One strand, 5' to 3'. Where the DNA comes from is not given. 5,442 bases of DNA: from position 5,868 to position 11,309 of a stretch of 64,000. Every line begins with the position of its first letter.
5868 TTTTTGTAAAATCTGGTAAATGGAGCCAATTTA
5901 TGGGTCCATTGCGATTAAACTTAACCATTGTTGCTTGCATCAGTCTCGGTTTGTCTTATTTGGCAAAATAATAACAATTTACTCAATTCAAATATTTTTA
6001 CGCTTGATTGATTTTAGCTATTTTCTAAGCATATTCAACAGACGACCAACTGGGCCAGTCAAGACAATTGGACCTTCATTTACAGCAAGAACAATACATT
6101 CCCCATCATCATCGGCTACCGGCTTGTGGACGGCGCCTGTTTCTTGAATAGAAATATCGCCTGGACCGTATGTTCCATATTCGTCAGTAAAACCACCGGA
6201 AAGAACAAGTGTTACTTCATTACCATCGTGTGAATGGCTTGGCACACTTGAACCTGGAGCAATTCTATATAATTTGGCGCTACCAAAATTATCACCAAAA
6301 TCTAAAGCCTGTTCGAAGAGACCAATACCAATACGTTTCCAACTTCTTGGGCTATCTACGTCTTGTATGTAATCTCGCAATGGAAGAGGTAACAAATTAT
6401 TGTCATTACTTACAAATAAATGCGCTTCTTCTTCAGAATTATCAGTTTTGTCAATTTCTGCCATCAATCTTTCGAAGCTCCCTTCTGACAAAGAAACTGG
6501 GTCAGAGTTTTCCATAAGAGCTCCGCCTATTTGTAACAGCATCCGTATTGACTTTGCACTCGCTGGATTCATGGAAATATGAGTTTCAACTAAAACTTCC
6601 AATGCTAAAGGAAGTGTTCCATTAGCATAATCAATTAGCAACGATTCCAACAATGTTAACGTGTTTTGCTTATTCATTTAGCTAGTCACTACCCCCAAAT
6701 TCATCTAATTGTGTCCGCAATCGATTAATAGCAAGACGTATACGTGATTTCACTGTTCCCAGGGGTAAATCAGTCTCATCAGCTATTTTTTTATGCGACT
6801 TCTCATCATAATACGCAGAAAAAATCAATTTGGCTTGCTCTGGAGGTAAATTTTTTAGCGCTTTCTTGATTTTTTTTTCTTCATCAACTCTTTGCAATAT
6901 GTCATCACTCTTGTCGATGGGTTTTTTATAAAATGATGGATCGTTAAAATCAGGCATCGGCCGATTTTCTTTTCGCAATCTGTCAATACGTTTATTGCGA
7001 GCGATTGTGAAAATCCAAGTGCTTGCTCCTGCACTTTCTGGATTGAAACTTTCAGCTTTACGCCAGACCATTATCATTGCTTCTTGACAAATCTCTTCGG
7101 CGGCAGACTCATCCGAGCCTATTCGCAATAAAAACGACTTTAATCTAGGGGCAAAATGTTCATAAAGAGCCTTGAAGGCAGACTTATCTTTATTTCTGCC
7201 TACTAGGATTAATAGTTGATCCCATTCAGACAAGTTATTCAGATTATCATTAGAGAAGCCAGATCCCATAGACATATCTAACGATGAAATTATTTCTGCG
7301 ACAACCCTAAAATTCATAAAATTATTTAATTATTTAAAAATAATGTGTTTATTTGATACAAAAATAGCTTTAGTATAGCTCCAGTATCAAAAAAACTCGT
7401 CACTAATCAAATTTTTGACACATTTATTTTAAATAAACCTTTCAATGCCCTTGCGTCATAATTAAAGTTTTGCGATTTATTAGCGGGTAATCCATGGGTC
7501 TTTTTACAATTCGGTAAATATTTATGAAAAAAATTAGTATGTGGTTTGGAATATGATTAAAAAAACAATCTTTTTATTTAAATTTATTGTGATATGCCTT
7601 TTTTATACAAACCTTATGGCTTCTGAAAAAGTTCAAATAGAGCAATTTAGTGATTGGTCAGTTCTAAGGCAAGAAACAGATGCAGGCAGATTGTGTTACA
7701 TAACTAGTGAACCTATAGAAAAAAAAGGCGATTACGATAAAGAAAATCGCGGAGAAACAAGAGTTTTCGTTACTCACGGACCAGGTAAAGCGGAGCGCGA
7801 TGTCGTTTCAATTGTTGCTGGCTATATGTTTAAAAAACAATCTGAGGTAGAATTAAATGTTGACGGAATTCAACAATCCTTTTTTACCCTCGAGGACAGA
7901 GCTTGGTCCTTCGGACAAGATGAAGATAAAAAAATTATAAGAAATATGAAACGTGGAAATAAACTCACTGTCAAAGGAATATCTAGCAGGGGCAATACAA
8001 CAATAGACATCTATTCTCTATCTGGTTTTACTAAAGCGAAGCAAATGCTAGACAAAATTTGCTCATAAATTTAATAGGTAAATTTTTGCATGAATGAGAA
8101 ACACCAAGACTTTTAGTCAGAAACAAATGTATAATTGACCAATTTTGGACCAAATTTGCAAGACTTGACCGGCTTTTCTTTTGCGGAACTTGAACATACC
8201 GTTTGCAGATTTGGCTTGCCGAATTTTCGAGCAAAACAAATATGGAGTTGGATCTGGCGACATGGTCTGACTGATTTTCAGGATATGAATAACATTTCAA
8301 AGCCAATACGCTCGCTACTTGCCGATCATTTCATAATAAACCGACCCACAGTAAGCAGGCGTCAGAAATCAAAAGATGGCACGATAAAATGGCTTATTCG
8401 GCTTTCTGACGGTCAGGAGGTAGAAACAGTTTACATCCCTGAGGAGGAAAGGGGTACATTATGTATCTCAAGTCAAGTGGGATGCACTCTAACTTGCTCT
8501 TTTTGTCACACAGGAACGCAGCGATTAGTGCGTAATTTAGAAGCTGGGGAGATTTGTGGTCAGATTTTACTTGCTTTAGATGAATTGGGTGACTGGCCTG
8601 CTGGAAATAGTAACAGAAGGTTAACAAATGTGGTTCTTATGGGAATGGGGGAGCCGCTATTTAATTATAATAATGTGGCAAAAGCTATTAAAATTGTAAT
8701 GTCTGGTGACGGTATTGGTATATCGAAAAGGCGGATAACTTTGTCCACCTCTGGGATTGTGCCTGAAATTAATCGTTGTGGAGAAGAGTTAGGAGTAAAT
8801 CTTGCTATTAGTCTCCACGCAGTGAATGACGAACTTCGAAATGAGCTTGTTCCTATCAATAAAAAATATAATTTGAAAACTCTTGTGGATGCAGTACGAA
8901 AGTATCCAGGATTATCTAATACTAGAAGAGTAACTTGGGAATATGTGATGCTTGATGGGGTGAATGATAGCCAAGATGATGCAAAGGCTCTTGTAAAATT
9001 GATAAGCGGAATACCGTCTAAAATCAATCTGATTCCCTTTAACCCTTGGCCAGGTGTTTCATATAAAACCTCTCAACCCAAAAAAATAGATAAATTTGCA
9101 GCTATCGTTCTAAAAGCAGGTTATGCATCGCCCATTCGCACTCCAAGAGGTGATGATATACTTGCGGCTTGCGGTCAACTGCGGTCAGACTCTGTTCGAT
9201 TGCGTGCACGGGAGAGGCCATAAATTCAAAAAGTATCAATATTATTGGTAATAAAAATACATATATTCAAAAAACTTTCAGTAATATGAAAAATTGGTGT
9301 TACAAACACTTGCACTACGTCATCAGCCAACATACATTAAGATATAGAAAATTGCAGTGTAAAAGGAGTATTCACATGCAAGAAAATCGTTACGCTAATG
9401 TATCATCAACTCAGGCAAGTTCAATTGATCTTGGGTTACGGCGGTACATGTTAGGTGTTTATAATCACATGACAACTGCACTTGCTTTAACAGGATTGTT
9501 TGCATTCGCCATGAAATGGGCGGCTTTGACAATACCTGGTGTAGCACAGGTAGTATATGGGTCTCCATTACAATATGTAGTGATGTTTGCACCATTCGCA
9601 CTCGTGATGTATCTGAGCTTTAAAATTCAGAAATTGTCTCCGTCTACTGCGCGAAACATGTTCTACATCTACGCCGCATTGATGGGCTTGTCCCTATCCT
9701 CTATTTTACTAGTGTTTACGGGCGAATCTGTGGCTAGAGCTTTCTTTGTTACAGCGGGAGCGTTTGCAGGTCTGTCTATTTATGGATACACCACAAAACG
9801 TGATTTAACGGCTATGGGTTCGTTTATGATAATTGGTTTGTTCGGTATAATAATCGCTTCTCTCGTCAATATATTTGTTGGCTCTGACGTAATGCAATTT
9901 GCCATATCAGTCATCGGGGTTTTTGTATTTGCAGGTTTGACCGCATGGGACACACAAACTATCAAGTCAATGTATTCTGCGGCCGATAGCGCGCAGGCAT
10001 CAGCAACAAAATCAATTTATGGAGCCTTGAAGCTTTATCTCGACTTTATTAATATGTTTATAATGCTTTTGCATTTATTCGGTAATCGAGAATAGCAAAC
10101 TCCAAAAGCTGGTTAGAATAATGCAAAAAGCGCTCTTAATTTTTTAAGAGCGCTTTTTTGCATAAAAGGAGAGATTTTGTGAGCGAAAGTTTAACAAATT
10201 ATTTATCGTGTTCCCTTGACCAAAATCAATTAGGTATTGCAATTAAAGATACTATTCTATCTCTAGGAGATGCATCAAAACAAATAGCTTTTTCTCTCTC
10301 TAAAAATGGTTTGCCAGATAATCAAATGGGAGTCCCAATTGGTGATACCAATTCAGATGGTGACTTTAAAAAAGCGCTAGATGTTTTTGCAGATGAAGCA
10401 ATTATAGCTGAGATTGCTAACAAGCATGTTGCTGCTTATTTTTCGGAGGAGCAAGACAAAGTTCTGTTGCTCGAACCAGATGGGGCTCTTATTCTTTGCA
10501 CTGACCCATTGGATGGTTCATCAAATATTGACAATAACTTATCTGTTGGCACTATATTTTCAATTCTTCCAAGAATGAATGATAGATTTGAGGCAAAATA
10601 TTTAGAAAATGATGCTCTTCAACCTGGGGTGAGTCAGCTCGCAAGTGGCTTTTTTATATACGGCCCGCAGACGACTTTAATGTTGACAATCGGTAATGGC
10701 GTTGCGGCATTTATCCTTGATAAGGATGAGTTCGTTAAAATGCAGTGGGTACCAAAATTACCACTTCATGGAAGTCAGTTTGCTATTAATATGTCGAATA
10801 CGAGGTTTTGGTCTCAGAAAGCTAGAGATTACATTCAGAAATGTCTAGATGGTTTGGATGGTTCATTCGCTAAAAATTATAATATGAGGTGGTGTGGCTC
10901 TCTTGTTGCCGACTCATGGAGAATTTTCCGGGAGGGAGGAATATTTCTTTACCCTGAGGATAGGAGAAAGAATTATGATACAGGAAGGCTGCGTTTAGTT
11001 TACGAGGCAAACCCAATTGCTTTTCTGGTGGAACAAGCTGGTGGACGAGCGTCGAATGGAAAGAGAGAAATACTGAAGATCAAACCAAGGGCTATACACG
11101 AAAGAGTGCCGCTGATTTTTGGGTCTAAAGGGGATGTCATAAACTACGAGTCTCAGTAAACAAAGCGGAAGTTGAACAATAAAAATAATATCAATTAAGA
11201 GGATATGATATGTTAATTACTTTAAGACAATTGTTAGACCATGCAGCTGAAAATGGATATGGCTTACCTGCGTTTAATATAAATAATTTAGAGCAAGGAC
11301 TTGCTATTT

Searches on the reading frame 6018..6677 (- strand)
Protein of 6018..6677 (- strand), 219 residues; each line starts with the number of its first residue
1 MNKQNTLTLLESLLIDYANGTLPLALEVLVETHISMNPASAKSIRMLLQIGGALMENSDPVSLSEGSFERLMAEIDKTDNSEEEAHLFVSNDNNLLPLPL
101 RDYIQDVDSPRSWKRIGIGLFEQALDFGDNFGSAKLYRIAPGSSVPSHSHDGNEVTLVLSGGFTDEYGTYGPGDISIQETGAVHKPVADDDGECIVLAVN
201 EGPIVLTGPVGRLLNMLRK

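Call 30: search_protein_families(library=pfam, proteins=[window:6018-6677:-], max_evalue=0.001)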
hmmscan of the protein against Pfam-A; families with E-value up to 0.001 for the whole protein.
window:6018-6677:- (219 aa): 2 families
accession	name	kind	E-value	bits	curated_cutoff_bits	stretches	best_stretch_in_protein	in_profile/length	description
PF12973.13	Cupin_7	-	1.1e-12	48.1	27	1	122-198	22-100/105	ChrR Cupin-like domain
PF07883.17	Cupin_2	-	8.3e-08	32.3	27.2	1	136-199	2-69/70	Cupin domain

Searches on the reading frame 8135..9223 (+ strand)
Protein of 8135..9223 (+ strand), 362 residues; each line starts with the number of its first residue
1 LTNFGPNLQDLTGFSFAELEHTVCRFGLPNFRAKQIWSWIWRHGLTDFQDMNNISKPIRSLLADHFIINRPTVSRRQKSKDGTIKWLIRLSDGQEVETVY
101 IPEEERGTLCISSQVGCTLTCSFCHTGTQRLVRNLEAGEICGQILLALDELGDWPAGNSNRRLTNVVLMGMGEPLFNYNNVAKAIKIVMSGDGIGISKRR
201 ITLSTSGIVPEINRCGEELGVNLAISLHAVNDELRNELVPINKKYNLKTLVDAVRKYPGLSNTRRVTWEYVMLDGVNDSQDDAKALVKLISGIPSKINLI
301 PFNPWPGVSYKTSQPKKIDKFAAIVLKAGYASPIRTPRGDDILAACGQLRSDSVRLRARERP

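Call 30: search_protein_families(library=pfam, proteins=[window:8135-9223:+], max_evalue=0.001)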
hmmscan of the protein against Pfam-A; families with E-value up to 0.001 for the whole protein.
window:8135-9223:+ (362 aa): 2 families
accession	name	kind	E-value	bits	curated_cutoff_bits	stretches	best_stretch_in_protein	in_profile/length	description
PF21016.3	RlmN_N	-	1.1e-14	54.3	24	1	10-68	2-60/60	Ribosomal RNA large subunit methyltransferase N-terminal domain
PF04055.27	Radical_SAM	-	2.5e-14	54.2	29.5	1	112-280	2-158/166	Radical SAM superfamily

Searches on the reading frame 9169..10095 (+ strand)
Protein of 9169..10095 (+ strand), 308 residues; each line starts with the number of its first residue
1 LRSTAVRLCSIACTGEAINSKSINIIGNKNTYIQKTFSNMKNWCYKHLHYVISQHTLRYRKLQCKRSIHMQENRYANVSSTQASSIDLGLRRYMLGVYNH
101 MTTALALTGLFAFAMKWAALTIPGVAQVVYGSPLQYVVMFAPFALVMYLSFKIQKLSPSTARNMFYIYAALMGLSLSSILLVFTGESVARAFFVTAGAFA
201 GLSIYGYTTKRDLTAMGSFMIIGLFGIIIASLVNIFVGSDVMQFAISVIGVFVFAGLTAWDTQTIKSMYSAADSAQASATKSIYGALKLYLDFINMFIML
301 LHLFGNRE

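Call 30: search_protein_families(library=pfam, proteins=[window:9169-10095:+], max_evalue=0.001)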
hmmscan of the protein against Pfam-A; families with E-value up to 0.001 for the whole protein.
window:9169-10095:+ (308 aa): 1 family
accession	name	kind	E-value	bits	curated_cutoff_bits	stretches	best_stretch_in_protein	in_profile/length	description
PF01027.25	Bax1-I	-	2.5e-57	194.4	34.1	1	91-304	1-207/207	Inhibitor of apoptosis-promoting Bax1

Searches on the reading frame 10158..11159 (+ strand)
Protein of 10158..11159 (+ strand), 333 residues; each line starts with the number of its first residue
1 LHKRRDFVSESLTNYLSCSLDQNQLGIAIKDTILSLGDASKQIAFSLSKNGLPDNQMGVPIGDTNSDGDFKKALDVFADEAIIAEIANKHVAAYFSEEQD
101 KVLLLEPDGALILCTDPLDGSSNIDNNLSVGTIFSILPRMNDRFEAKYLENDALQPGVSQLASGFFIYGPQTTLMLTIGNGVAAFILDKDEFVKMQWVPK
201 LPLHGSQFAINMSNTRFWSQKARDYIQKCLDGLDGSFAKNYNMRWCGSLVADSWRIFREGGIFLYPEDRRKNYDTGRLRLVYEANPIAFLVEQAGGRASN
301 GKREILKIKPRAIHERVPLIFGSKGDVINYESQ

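Call 30: search_protein_families(library=pfam, proteins=[window:10158-11159:+], max_evalue=0.001)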
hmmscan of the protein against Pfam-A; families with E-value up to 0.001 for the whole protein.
window:10158-11159:+ (333 aa): 2 families
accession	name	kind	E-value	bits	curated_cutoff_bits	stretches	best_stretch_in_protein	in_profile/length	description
PF18913.5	FBPase_C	-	4.7e-41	140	27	1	202-331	2-123/127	Fructose-1-6-bisphosphatase, C-terminal domain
PF00316.25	FBPase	-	1e-37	130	34.8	1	33-191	25-183/191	Fructose-1-6-bisphosphatase, N-terminal domain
